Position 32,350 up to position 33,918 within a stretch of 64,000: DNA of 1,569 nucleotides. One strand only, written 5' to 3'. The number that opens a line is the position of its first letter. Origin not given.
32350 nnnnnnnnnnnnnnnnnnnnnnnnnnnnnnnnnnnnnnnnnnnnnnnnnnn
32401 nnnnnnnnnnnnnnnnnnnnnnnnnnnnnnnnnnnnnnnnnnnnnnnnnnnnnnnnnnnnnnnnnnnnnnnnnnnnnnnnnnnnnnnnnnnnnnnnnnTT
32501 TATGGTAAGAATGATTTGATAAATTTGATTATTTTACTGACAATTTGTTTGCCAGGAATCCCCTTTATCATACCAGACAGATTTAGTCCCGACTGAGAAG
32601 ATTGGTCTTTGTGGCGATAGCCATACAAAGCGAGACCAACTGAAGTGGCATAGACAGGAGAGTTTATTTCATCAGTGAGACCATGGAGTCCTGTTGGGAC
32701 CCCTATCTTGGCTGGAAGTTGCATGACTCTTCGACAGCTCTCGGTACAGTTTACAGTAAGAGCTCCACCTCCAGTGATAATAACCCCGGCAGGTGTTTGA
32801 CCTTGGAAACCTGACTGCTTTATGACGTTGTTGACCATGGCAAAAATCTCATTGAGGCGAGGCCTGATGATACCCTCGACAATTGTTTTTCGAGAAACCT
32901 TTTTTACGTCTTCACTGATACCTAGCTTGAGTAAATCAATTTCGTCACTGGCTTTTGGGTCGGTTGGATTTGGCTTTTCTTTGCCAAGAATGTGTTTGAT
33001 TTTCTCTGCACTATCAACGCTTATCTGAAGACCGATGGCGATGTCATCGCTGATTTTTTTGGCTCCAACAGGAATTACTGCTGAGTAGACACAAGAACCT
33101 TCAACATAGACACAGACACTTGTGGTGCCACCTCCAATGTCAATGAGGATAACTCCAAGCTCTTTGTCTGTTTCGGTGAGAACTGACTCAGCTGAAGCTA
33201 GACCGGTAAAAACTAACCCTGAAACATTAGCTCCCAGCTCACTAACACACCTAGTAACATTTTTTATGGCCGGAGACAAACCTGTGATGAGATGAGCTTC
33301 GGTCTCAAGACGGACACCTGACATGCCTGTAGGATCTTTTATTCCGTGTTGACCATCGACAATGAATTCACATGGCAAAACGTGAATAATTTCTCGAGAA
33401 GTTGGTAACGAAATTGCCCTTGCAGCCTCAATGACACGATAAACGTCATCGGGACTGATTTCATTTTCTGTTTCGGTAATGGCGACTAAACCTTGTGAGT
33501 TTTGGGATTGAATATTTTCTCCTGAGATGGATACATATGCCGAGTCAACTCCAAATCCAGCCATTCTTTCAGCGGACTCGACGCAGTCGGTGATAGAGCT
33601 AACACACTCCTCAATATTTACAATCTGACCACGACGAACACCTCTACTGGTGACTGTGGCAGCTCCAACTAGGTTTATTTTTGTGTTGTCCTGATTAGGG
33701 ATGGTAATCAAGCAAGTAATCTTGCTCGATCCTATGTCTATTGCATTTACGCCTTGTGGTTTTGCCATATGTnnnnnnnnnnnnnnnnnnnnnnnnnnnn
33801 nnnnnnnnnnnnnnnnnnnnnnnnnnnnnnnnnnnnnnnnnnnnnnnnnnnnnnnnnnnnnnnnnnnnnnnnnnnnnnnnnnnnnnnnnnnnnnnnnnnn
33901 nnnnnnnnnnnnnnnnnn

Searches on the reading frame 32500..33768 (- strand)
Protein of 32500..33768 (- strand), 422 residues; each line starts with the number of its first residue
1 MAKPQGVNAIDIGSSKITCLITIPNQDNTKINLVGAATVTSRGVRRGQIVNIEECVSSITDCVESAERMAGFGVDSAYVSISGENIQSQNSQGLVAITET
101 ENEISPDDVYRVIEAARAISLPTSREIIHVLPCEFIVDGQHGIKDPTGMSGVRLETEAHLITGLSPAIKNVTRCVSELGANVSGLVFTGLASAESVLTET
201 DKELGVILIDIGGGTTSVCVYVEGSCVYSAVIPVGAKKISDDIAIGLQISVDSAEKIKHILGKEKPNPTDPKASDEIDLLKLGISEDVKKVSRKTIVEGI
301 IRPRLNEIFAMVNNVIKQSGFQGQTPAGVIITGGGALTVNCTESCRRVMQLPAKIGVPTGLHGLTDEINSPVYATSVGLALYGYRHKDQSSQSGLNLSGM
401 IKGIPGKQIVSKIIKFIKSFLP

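Call 70: find_encoding_contigs(protein=window:32500-33768:-, flank=10000, max_places=1)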
Protein window:32500-33768:- (422 aa): 8 contigs read that carry it; 1 place shown.
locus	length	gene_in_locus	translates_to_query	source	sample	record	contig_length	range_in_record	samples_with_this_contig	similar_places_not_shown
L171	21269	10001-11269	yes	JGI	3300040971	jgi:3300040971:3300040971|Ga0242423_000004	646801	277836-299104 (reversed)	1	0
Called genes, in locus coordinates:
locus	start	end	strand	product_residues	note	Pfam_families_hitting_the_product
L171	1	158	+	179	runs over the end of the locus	PF11967:RecO_N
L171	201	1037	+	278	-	-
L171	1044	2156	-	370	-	PF18933:PsbP_2 (weak)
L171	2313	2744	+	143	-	PF02381:MraZ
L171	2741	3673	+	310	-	PF01795:Methyltransf_5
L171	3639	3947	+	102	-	-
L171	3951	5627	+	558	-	PF03717:PBP_dimer, PF00905:Transpeptidase, PF13354:Beta-lactamase2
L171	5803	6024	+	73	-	PF01219:DAGK_prokar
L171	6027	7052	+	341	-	PF00953:Glycos_transf_4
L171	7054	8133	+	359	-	PF01098:FTSW_RODA_SPOVE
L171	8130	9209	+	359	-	PF03033:Glyco_transf_28, PF04101:Glyco_tran_28_C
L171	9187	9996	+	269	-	-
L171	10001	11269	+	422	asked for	PF11104:PilM_2 (faint), PF02491:SHS2_FTSA, PF06723:MreB_Mbl, PF14450:FtsA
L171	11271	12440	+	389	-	PF00091:Tubulin, PF12327:FtsZ_C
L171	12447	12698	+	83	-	PF14242:DUF4342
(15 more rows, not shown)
